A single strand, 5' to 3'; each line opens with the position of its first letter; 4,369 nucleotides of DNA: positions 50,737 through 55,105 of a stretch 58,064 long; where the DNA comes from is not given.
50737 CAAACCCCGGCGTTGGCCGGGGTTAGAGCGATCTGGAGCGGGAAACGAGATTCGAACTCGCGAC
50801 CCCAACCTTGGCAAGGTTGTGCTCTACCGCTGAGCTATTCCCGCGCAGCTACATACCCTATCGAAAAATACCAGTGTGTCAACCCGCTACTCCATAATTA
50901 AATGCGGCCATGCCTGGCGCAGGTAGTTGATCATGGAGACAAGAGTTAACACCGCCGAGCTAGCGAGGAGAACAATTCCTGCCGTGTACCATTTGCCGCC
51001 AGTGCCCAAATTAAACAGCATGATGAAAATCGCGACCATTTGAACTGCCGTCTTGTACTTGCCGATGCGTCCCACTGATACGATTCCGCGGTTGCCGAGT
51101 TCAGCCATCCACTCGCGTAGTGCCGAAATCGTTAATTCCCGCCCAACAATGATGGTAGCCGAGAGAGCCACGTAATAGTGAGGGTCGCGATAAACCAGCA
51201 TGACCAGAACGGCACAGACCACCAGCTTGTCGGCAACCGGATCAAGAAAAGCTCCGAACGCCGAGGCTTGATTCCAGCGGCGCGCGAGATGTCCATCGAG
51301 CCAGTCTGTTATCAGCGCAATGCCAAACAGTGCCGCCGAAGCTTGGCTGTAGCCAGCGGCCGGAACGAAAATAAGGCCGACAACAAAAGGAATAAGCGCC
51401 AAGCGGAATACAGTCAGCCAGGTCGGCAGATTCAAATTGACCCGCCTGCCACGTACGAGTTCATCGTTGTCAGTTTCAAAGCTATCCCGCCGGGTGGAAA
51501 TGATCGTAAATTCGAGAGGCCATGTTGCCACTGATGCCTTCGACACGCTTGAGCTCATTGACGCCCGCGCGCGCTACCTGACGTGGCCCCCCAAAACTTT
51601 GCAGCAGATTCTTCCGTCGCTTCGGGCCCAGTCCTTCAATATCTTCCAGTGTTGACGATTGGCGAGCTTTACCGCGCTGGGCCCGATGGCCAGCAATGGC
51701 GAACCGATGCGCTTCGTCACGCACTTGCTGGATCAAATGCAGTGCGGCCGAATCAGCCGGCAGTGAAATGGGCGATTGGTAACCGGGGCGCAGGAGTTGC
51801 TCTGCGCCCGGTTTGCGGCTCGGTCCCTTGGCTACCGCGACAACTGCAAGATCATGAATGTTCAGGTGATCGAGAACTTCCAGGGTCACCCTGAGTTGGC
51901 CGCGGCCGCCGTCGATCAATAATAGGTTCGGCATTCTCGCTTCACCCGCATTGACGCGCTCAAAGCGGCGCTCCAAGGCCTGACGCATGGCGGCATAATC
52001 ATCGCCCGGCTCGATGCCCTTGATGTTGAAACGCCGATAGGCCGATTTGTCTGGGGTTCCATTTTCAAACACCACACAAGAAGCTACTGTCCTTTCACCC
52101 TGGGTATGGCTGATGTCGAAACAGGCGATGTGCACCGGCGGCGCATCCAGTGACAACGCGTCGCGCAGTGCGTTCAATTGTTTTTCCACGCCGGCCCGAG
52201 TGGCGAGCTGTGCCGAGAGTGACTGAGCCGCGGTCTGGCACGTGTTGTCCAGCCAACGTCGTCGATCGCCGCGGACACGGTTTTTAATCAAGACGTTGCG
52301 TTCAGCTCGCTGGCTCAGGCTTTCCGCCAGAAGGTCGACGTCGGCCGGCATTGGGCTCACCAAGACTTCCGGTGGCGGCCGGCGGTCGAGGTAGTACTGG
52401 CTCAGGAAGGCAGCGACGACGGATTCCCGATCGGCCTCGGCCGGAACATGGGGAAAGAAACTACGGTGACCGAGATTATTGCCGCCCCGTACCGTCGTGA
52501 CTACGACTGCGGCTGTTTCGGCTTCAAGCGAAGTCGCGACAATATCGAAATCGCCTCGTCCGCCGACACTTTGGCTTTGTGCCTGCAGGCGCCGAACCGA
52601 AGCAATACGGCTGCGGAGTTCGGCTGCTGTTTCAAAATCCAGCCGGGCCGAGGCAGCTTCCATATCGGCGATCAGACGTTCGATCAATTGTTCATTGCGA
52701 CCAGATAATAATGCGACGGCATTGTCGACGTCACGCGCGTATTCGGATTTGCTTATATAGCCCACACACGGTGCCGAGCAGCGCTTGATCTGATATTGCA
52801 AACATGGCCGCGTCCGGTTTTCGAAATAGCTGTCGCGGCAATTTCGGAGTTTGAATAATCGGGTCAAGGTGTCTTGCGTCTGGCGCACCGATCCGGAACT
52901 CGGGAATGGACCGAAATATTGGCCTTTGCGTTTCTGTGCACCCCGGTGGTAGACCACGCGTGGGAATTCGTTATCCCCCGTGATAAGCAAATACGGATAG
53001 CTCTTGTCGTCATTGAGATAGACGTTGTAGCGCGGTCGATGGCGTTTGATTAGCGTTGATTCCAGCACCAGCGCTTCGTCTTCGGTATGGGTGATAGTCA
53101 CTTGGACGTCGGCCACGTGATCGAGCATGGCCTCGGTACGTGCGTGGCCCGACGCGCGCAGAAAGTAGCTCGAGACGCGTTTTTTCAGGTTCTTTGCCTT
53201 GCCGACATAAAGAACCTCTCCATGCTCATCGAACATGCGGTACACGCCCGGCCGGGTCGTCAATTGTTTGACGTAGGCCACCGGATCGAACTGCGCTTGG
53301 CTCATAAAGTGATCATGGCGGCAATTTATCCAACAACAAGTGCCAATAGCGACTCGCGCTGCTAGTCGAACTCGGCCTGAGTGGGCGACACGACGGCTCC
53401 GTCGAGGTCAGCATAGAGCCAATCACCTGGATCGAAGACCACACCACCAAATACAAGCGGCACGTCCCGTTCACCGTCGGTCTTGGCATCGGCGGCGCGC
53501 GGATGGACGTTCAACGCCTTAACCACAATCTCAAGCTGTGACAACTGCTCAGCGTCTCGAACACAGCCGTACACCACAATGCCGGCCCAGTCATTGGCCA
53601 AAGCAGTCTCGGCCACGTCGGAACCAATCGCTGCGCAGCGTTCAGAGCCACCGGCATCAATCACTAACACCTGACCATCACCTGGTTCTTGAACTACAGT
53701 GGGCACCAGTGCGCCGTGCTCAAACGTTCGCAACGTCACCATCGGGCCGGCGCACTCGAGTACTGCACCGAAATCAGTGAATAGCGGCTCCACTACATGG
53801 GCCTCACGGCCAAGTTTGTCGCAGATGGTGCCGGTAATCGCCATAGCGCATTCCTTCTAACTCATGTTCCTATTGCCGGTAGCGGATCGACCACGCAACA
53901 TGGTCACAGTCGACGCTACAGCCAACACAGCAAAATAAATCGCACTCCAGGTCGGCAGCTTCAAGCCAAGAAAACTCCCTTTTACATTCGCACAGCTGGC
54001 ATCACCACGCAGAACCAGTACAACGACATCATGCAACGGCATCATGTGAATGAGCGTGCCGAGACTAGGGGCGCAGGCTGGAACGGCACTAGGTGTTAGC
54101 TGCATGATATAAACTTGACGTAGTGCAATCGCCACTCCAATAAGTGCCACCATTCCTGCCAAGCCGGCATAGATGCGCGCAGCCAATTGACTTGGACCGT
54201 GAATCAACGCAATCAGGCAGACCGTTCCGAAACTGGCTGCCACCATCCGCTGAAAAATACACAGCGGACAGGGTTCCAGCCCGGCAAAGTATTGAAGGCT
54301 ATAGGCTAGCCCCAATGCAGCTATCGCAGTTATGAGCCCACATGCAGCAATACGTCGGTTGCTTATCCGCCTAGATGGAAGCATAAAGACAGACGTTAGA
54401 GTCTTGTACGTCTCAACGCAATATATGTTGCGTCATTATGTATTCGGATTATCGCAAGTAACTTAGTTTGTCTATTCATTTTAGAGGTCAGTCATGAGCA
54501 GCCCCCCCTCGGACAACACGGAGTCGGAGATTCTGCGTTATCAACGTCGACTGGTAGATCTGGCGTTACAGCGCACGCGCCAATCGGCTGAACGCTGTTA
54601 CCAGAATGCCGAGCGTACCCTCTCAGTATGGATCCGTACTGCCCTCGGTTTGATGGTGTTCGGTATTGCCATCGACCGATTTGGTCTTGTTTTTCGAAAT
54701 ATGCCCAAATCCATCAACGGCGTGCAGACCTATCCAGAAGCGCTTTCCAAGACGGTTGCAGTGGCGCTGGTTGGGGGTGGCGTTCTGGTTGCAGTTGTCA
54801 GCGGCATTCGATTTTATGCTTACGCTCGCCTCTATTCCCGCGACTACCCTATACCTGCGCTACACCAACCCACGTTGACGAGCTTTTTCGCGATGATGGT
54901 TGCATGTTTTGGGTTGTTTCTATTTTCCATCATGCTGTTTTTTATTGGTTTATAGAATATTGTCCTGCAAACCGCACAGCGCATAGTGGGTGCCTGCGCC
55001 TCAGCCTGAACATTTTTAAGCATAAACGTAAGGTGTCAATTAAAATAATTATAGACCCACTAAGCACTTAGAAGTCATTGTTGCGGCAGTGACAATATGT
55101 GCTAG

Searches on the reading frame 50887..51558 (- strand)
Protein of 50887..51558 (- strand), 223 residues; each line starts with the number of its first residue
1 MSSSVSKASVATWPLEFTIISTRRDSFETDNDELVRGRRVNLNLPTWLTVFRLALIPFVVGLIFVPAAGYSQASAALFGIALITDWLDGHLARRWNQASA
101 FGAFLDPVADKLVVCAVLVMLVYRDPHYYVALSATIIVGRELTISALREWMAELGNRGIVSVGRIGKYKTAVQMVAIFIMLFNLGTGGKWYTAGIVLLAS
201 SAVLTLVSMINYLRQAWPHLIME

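Call 47: search_protein_families(library=pfam, proteins=[window:50887-51558:-], max_evalue=0.01)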
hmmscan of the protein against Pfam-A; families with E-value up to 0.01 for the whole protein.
window:50887-51558:- (223 aa): 1 family
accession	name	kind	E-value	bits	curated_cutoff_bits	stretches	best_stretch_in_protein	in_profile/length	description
PF01066.26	CDP-OH_P_transf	-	5.3e-35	121.5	22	1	42-205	1-150/152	CDP-alcohol phosphatidyltransferase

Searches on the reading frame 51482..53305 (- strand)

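Call 11: search_protein_families(library=pfam, proteins=[window:51482-53305:-])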
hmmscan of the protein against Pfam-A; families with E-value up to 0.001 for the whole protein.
window:51482-53305:- (607 aa): 6 families
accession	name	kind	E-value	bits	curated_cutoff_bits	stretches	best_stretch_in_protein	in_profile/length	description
PF08459.17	UvrC_RNaseH_dom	-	3.9e-57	193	22.3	1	382-537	2-159/159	UvrC RNAse H endonuclease domain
PF22920.2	UvrC_RNaseH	-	1.2e-27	96.5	24.3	1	252-364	1-114/116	UvrC Ribonuclease H-like domain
PF01541.30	GIY-YIG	-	2.7e-13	50.4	22.6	1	19-94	2-78/78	GIY-YIG catalytic domain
PF02151.25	UVR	-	9.5e-08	32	21.5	1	205-239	1-35/36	UvrB/uvrC motif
PF14520.12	HHH_5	-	2.8e-07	31.4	27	1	552-602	3-54/57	Helix-hairpin-helix domain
PF12826.13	HHH_2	-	0.0009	19.8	27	0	558-604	10-56/64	Helix-hairpin-helix motif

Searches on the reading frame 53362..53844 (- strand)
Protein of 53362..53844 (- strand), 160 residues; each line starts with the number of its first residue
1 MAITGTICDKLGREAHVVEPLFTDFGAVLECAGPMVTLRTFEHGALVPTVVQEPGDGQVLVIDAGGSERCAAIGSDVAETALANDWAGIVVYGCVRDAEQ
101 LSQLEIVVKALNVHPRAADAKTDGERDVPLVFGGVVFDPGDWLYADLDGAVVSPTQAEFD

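Call 47: search_protein_families(library=pfam, proteins=[window:53362-53844:-], max_evalue=0.01)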
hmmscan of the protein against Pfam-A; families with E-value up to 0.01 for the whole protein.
window:53362-53844:- (160 aa): 1 family
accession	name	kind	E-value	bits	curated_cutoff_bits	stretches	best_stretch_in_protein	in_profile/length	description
PF03737.21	RraA-like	-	5.8e-39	134.2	24.5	1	4-152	1-152/152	Aldolase/RraA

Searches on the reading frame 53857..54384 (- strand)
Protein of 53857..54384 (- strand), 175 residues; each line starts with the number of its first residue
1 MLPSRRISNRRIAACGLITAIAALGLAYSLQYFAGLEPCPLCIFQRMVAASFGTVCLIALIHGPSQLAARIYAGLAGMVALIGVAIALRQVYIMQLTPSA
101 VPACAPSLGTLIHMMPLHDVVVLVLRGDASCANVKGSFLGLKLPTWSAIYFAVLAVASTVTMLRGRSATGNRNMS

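Call 47: search_protein_families(library=pfam, proteins=[window:53857-54384:-], max_evalue=0.01)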
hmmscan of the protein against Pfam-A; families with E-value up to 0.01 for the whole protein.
window:53857-54384:- (175 aa): 1 family
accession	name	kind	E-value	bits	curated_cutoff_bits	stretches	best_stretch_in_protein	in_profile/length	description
PF02600.21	DsbB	-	2.3e-34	119.4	22.1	1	10-160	2-147/148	Disulfide bond formation protein DsbB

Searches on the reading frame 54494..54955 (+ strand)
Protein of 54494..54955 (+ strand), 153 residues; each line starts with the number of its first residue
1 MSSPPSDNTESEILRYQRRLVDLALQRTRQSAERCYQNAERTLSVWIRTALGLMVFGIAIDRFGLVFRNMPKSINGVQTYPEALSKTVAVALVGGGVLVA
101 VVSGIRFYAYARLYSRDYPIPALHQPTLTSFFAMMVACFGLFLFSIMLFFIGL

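Call 47: search_protein_families(library=pfam, proteins=[window:54494-54955:+], max_evalue=0.01)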
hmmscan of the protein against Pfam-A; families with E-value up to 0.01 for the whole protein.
window:54494-54955:+ (153 aa): 1 family
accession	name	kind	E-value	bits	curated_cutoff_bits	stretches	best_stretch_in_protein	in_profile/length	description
PF02656.20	DUF202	-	3.1e-12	47.2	23.4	1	39-111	6-66/68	Domain of unknown function (DUF202)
